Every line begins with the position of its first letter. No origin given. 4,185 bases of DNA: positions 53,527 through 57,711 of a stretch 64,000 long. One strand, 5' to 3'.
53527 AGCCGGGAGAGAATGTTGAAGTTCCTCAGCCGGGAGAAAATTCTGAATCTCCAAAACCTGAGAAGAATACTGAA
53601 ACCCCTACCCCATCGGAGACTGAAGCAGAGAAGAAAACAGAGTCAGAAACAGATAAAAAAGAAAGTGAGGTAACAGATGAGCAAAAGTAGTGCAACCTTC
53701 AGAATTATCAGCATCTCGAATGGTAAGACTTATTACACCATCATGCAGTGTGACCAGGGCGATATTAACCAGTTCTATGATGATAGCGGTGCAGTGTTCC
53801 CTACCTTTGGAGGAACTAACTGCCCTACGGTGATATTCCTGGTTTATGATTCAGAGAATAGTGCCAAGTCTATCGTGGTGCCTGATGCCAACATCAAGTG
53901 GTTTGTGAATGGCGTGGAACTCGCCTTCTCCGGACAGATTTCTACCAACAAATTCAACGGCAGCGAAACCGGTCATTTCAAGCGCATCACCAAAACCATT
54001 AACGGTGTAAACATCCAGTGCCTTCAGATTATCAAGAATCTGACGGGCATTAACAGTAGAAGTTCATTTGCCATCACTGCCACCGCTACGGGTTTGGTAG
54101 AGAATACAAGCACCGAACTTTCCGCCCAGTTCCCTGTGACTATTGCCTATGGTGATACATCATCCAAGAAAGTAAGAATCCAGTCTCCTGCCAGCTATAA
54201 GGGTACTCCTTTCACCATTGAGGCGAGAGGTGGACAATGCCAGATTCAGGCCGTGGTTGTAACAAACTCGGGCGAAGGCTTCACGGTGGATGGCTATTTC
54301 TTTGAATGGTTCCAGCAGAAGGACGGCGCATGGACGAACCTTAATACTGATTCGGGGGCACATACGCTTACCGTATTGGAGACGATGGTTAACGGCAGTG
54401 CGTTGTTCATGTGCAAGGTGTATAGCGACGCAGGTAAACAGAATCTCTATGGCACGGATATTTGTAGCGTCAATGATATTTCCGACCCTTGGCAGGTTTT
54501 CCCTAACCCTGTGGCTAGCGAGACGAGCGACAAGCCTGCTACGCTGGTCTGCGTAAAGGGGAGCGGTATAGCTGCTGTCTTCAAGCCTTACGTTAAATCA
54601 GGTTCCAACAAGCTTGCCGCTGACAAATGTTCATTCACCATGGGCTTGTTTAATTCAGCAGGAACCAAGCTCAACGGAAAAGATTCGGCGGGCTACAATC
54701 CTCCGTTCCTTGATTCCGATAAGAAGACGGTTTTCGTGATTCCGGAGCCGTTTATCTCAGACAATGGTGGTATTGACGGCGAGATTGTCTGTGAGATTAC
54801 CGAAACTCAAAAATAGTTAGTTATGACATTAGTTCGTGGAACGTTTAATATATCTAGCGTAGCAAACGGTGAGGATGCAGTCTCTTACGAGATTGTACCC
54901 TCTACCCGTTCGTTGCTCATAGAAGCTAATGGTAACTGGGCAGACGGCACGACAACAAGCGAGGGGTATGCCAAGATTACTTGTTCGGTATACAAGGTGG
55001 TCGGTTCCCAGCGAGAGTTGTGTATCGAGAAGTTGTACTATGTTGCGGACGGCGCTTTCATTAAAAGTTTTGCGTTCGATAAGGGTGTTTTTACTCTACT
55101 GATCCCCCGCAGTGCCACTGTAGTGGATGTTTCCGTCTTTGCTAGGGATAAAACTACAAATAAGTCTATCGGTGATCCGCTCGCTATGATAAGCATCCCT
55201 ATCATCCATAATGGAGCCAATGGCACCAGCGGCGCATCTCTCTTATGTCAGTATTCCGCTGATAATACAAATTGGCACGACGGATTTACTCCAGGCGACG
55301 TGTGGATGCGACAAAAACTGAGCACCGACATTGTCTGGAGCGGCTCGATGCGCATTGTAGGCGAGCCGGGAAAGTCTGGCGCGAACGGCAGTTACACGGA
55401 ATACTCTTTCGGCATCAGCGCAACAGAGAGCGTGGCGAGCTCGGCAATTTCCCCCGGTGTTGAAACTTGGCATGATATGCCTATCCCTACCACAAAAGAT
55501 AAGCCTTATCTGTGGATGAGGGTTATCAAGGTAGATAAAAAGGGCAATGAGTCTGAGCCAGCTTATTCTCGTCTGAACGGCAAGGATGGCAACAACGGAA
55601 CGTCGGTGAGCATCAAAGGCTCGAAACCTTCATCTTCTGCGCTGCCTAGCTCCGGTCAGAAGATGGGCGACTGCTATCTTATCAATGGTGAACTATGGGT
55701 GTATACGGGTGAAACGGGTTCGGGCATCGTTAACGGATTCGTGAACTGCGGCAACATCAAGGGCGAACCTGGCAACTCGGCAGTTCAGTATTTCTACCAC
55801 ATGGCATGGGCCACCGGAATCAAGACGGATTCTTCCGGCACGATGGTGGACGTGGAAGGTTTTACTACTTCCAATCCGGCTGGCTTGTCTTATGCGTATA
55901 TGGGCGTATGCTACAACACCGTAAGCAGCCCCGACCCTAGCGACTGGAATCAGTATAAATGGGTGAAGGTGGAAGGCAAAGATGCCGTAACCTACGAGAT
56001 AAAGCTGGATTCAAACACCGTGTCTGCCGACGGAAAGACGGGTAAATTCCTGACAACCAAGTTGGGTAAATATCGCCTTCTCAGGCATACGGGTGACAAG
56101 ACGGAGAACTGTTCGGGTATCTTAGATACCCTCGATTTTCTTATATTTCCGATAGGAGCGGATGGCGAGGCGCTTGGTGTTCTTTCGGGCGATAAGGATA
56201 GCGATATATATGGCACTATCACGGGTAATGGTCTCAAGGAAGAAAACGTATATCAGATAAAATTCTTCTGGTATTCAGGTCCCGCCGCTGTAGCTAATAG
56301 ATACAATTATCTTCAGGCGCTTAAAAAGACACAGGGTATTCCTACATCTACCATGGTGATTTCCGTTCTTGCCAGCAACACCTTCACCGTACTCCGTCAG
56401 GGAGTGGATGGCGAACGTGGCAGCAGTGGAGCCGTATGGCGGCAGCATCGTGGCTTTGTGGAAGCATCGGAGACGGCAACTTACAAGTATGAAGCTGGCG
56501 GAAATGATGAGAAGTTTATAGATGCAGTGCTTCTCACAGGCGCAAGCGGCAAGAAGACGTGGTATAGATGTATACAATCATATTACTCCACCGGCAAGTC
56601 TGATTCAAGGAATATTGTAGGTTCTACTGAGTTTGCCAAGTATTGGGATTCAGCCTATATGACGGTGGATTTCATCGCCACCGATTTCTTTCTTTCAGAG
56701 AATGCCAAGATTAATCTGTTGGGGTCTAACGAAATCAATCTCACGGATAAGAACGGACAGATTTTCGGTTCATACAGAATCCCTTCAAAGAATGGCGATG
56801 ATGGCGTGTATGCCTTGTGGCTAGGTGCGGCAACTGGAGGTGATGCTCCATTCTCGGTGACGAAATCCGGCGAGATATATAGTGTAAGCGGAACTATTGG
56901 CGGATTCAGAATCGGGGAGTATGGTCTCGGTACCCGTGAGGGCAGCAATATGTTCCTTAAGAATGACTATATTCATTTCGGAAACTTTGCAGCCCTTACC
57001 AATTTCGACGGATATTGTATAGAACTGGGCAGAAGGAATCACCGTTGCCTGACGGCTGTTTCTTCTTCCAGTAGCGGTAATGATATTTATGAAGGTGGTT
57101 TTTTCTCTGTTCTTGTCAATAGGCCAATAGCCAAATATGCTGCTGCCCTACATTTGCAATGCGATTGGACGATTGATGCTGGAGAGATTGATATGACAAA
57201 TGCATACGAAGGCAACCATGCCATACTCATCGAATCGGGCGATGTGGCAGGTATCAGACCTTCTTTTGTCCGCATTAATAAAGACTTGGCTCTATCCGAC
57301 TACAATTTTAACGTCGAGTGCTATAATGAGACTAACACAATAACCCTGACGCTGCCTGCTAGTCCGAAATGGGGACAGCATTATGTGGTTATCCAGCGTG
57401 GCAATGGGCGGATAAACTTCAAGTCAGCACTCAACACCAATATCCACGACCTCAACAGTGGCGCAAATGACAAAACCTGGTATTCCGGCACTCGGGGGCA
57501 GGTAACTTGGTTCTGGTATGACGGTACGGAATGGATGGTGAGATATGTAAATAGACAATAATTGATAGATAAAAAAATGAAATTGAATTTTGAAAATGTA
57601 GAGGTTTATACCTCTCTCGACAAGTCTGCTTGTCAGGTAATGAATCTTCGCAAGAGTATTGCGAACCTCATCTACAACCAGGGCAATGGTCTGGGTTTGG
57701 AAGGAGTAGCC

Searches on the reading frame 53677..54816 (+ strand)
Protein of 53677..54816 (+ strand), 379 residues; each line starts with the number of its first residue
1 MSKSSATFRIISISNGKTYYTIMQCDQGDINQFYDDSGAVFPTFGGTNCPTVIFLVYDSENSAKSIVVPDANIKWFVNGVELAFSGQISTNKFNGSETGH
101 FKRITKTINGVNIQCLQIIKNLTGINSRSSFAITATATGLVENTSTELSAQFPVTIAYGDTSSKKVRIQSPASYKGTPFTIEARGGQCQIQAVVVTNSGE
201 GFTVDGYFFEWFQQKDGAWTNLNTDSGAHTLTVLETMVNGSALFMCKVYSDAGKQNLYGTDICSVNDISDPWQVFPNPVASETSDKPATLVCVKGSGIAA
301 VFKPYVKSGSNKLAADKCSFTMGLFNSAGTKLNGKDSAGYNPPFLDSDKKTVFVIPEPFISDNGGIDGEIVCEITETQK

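Call 7: search_protein_families(library=phrogs, proteins=[window:53677-54816:+], max_evalue=0.001)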
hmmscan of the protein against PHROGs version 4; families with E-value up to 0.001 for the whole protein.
window:53677-54816:+ (379 aa): 1 family
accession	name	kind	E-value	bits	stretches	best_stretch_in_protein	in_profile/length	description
phrog_3267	-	tail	7e-08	33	1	3-280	5-288/369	tail protein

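Call 8: search_protein_families(library=pfam, proteins=[window:53677-54816:+], max_evalue=0.001)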
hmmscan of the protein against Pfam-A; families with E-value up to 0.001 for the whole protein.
window:53677-54816:+ (379 aa): 0 families

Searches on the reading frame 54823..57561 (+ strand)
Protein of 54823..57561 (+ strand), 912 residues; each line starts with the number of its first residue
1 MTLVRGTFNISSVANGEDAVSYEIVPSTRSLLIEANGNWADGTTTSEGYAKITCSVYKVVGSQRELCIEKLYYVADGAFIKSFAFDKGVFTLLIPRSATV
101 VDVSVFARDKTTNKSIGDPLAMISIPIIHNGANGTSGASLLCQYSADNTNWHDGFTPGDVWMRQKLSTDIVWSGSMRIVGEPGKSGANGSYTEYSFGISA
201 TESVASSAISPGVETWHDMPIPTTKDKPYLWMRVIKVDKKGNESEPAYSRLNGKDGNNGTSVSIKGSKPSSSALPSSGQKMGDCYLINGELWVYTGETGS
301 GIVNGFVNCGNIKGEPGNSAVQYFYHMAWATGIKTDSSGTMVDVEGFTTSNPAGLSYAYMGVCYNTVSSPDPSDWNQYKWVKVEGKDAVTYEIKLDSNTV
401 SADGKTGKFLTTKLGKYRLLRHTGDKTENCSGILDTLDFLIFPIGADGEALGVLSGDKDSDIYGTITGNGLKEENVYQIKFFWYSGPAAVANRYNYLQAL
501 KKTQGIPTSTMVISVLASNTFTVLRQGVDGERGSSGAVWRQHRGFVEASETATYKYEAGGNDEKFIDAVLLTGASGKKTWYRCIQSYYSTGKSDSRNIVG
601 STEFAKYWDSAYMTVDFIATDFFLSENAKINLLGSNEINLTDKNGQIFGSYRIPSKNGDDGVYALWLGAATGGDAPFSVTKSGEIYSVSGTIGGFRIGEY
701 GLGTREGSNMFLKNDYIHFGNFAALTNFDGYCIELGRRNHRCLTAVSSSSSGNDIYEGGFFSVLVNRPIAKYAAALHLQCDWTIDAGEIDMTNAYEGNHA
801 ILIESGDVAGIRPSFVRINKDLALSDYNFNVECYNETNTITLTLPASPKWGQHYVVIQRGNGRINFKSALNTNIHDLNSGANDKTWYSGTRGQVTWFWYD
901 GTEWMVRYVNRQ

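Call 7: search_protein_families(library=phrogs, proteins=[window:54823-57561:+], max_evalue=0.001)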
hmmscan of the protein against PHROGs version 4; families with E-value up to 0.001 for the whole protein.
window:54823-57561:+ (912 aa): 3 families
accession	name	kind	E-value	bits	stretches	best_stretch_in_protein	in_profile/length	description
phrog_3890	-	tail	5.4e-12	43.9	1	130-221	1333-1424/3453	straight fibre tail protein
phrog_3904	-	tail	3e-10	40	1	156-298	252-382/1086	tail fiber protein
phrog_21765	-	unknown function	1.8e-05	25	1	253-321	127-187/422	-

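Call 8: search_protein_families(library=pfam, proteins=[window:54823-57561:+], max_evalue=0.001)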
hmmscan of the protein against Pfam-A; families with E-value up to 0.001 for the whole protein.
window:54823-57561:+ (912 aa): 0 families
